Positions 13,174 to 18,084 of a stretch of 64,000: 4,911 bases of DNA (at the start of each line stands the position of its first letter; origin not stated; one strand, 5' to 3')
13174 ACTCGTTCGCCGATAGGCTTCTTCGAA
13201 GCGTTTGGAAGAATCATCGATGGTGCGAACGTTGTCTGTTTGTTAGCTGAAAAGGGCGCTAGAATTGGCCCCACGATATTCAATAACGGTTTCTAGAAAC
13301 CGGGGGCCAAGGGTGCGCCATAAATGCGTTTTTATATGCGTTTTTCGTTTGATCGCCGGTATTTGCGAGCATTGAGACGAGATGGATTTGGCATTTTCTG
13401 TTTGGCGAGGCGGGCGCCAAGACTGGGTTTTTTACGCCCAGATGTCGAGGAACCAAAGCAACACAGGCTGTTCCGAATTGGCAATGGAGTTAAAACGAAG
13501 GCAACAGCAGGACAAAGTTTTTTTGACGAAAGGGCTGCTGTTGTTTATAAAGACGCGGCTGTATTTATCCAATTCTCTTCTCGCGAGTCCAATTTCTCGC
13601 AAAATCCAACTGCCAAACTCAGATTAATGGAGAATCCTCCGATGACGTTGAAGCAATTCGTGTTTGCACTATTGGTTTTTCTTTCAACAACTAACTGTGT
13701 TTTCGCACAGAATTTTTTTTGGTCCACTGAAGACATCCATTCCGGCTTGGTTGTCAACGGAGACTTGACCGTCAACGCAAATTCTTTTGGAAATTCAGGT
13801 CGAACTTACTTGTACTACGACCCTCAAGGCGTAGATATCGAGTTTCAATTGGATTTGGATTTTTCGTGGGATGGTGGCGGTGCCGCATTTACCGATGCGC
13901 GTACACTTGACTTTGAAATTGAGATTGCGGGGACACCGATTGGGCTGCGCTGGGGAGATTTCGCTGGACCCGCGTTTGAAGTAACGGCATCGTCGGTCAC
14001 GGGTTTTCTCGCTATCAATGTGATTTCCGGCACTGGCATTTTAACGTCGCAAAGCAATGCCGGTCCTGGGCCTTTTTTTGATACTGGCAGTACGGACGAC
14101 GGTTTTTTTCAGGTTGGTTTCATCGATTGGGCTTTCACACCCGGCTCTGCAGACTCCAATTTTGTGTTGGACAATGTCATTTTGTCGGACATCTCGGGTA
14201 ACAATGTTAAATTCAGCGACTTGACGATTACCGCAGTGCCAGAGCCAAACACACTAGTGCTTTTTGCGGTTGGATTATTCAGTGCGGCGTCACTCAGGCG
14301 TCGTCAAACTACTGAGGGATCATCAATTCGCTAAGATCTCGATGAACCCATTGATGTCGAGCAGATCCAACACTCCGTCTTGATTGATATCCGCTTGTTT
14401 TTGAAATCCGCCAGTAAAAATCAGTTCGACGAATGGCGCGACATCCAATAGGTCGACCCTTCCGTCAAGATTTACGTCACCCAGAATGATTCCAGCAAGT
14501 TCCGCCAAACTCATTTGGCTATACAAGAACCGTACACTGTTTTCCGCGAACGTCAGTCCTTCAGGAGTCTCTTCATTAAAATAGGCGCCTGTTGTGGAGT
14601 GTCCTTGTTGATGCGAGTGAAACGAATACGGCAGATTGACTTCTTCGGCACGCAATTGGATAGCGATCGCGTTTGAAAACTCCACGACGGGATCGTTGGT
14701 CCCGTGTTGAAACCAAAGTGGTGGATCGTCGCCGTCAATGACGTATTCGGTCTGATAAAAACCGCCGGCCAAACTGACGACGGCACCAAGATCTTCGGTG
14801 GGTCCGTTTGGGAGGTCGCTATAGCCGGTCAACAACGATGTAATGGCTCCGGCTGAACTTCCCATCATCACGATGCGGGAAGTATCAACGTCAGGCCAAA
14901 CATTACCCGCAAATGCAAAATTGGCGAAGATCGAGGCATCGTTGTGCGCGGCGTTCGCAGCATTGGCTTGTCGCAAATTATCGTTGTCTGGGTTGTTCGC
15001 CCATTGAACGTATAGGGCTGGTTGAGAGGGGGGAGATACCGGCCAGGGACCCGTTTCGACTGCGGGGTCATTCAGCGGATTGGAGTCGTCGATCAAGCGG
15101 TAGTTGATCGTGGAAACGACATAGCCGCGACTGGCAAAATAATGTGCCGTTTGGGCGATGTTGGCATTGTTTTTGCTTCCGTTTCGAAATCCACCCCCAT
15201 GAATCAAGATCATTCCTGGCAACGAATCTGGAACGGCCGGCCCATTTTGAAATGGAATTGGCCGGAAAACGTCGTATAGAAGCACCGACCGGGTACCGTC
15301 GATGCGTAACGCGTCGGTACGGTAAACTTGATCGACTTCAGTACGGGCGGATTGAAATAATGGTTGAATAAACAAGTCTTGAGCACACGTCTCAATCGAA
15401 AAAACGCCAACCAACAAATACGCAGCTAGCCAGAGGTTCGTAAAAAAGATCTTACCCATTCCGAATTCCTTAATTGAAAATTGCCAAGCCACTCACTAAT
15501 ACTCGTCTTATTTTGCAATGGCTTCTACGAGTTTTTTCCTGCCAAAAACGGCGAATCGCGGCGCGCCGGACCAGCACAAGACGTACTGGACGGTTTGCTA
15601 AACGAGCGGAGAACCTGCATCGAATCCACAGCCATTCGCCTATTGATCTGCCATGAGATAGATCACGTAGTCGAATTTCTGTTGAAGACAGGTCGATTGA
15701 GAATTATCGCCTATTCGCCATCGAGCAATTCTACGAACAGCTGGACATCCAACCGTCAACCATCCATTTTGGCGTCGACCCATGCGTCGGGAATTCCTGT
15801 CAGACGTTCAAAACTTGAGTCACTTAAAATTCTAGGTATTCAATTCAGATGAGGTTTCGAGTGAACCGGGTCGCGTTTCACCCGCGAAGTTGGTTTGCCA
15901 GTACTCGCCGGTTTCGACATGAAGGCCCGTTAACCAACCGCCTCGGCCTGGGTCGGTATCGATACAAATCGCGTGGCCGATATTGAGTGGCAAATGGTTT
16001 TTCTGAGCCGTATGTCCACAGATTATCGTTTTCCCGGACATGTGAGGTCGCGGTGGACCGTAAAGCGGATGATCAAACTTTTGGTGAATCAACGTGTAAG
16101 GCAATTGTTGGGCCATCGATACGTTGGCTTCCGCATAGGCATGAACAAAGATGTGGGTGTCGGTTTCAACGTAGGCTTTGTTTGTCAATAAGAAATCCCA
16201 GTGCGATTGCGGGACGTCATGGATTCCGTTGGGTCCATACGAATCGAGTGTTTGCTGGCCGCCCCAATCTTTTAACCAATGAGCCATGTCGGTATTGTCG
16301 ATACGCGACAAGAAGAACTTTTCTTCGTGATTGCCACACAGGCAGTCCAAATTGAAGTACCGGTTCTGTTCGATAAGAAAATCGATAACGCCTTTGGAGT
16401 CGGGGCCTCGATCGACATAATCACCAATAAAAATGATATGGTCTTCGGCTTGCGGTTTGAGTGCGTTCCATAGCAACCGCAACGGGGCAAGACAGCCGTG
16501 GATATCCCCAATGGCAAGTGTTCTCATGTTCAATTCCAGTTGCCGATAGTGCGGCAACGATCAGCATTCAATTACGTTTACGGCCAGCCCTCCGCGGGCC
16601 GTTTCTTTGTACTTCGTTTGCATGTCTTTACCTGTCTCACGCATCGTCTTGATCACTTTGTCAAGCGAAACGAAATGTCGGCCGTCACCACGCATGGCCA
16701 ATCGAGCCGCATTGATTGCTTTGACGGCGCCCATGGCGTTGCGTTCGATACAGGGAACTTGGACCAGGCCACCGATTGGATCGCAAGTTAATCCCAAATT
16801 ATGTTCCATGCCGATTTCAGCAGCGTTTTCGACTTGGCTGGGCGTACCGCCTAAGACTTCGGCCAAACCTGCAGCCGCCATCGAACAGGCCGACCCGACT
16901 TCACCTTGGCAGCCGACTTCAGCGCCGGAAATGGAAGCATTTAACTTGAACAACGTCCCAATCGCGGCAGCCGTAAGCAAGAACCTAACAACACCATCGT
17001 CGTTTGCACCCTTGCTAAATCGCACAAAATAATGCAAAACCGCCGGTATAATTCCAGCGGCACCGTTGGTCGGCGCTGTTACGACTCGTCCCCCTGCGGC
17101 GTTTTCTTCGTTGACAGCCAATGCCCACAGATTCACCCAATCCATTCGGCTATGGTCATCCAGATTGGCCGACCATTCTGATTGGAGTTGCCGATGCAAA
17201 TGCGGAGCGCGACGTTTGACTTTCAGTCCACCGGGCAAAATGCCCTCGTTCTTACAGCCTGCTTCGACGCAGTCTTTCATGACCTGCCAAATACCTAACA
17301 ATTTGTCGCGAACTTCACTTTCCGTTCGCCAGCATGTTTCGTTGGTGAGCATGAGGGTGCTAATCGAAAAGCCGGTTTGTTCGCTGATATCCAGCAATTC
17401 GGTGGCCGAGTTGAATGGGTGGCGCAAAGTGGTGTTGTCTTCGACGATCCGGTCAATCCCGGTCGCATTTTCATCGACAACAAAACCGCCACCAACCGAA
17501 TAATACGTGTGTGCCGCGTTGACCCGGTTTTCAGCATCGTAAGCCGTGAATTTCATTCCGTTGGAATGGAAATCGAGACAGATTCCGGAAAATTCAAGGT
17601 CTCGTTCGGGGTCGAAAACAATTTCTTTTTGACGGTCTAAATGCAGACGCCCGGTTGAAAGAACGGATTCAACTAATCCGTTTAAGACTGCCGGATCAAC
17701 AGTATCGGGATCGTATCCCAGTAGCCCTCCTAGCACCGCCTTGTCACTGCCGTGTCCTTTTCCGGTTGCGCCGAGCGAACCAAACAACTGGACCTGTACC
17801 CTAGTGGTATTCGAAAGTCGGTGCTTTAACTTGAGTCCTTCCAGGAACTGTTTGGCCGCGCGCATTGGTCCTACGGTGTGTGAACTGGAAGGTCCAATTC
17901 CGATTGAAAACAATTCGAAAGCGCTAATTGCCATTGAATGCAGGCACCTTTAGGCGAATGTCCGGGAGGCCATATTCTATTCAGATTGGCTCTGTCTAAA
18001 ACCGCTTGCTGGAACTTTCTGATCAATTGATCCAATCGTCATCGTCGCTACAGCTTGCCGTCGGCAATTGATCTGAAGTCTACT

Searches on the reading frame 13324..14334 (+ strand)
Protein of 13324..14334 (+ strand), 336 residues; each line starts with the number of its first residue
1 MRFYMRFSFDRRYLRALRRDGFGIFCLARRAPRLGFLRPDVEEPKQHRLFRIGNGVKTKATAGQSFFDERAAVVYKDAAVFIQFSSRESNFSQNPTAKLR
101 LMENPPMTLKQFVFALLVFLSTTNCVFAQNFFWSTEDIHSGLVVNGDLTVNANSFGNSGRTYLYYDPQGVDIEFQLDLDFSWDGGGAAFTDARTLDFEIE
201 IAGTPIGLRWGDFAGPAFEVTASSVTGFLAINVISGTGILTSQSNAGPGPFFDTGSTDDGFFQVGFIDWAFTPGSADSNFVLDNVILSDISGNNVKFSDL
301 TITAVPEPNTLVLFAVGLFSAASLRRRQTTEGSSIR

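Call 7: search_protein_families(library=pfam, proteins=[window:13324-14334:+], max_evalue=1)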
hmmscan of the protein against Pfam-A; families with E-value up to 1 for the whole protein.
window:13324-14334:+ (336 aa): 1 family
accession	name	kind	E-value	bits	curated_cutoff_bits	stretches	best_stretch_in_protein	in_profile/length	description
PF07589.16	PEP-CTERM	-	1.4e-05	25.4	20.7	1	304-327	1-24/24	PEP-CTERM motif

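Call 8: search_protein_families(library=ncbifam, proteins=[window:13324-14334:+], max_evalue=1)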
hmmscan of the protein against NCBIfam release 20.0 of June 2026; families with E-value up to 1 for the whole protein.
window:13324-14334:+ (336 aa): 12 families
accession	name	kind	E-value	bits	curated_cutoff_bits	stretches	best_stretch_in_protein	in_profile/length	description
TIGR02595.1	PEP_CTERM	domain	1.2e-05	25.7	16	1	305-328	1-23/24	PEP-CTERM sorting domain-containing protein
NF038129.1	PEP_NF038129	equivalog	1.5e-05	25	65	1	293-328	159-194/194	NF038129 family PEP-CTERM protein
NF038120.1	PEP_CTERM_QFxxD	subfamily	0.00022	21.2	80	1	278-327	181-215/215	NF038120 family PEP-CTERM protein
NF038125.1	PEP_CTERM_THxN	subfamily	0.00023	20.8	85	1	298-328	213-246/246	THxN family PEP-CTERM protein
NF041538.1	PEP_EDSA_1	subfamily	0.00037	20.2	100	1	298-327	278-306/307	EDSAP-1 family PEP-CTERM protein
NF041927.1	Xrt_dep_XDP1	equivalog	0.00057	19.9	125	1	284-328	200-242/242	exosortase-dependent surface protein XDP1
NF033554.9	floc_PepA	equivalog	0.0016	18.3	80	1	146-328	108-260/261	flocculation-associated PEP-CTERM protein PepA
NF038118.1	PEP_CTERM_CCXG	equivalog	0.003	17.2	90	1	297-327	168-198/199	CCXG family PEP-CTERM protein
NF038124.1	PEP_CTERM_TLD_A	exception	0.0061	16.2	100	1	300-328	203-234/235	PEP_CTERM-anchored TLD domain-containing protein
NF033947.0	PEP-cistern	hypoth_equivalog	0.013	15.2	60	1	293-327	162-195/195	cistern family PEP-CTERM protein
NF038126.1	PEP_CTERM_FxDxF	subfamily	0.016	15.5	50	1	299-327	136-164/165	FxDxF family PEP-CTERM protein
NF038119.1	PEP_CTERM_MHFG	equivalog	0.11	12.8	100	1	297-328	228-259/260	MHFG family PEP-CTERM protein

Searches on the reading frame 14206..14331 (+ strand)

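Call 22: search_protein_families(library=pfam, proteins=[window:14206-14331:+], max_evalue=10)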
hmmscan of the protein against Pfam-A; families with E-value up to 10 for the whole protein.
seq(42 aa): 1 family
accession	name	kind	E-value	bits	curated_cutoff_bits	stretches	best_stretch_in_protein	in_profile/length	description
PF07589.16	PEP-CTERM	-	2.8e-07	30.8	20.7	1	10-33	1-24/24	PEP-CTERM motif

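Call 23: search_protein_families(library=ncbifam, proteins=[window:14206-14331:+], max_evalue=10)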
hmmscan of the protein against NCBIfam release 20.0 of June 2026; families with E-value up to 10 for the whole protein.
seq(42 aa): 13 families
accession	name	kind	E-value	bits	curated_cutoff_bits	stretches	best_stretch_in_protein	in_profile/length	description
NF033554.9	floc_PepA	equivalog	6.3e-07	29.4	80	1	6-34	232-260/261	flocculation-associated PEP-CTERM protein PepA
TIGR02595.1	PEP_CTERM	domain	7.2e-07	29.6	16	1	11-34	1-23/24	PEP-CTERM sorting domain-containing protein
NF038129.1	PEP_NF038129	equivalog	2.9e-06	27.2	65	1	5-34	165-194/194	NF038129 family PEP-CTERM protein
NF041538.1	PEP_EDSA_1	subfamily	2.7e-05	24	100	1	6-33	278-306/307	EDSAP-1 family PEP-CTERM protein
NF038125.1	PEP_CTERM_THxN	subfamily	2.9e-05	23.8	85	1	6-34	215-246/246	THxN family PEP-CTERM protein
NF038120.1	PEP_CTERM_QFxxD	subfamily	5.4e-05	23.2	80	1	5-33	187-215/215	NF038120 family PEP-CTERM protein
NF041927.1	Xrt_dep_XDP1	equivalog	0.00017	21.7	125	1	7-34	216-242/242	exosortase-dependent surface protein XDP1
NF038124.1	PEP_CTERM_TLD_A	exception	0.00044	19.9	100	1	7-34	207-234/235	PEP_CTERM-anchored TLD domain-containing protein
NF038126.1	PEP_CTERM_FxDxF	subfamily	0.001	19.3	50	1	6-33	137-164/165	FxDxF family PEP-CTERM protein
NF033947.0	PEP-cistern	hypoth_equivalog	0.0015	18.3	60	1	8-33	170-195/195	cistern family PEP-CTERM protein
NF038118.1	PEP_CTERM_CCXG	equivalog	0.0017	18.1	90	1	4-34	169-199/199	CCXG family PEP-CTERM protein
NF038119.1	PEP_CTERM_MHFG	equivalog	0.0062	16.9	100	1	7-34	232-259/260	MHFG family PEP-CTERM protein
NF038121.1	PEP_CTERM_LEVG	equivalog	0.046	13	100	1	6-35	225-256/258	LEVG family PEP-CTERM protein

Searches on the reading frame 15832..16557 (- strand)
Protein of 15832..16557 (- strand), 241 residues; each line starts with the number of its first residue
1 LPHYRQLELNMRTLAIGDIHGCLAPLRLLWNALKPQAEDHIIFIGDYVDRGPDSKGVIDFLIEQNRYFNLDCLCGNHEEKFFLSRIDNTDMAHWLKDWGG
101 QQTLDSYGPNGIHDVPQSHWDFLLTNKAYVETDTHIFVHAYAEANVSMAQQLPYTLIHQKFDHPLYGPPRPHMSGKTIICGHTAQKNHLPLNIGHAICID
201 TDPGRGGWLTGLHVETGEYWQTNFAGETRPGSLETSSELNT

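Call 51: search_protein_families(library=pfam, proteins=[window:15832-16557:-], max_evalue=0.001)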
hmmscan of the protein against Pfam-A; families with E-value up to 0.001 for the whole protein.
window:15832-16557:- (241 aa): 2 families
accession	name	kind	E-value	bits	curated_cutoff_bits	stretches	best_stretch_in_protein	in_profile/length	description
PF00149.33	Metallophos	-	2.2e-15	58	21.5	1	11-184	1-189/191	Calcineurin-like phosphoesterase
PF12850.12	Metallophos_2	-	0.00034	21.1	27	1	11-183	1-116/154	Calcineurin-like phosphoesterase superfamily domain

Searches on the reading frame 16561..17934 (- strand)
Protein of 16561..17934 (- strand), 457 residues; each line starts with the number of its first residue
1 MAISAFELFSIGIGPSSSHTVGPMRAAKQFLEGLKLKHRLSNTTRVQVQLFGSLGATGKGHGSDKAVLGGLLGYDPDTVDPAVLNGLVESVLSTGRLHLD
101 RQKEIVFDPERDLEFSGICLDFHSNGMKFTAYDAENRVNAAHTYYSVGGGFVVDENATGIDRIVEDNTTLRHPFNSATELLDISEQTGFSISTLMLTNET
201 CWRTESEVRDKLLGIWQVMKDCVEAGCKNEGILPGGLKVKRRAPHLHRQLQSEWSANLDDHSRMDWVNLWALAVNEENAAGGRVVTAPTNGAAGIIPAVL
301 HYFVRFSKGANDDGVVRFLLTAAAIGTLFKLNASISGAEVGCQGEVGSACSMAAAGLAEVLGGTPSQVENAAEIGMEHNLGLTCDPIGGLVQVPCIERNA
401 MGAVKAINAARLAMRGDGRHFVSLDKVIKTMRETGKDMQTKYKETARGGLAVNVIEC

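Call 51: search_protein_families(library=pfam, proteins=[window:16561-17934:-], max_evalue=0.001)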
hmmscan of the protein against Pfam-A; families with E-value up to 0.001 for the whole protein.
window:16561-17934:- (457 aa): 2 families
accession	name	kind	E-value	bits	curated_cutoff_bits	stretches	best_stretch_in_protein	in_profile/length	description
PF03313.21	SDH_alpha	-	9e-96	321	26.4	1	187-451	2-260/260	Serine dehydratase alpha chain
PF03315.21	SDH_beta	-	6.7e-58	195.8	26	1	4-156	1-154/155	Serine dehydratase beta chain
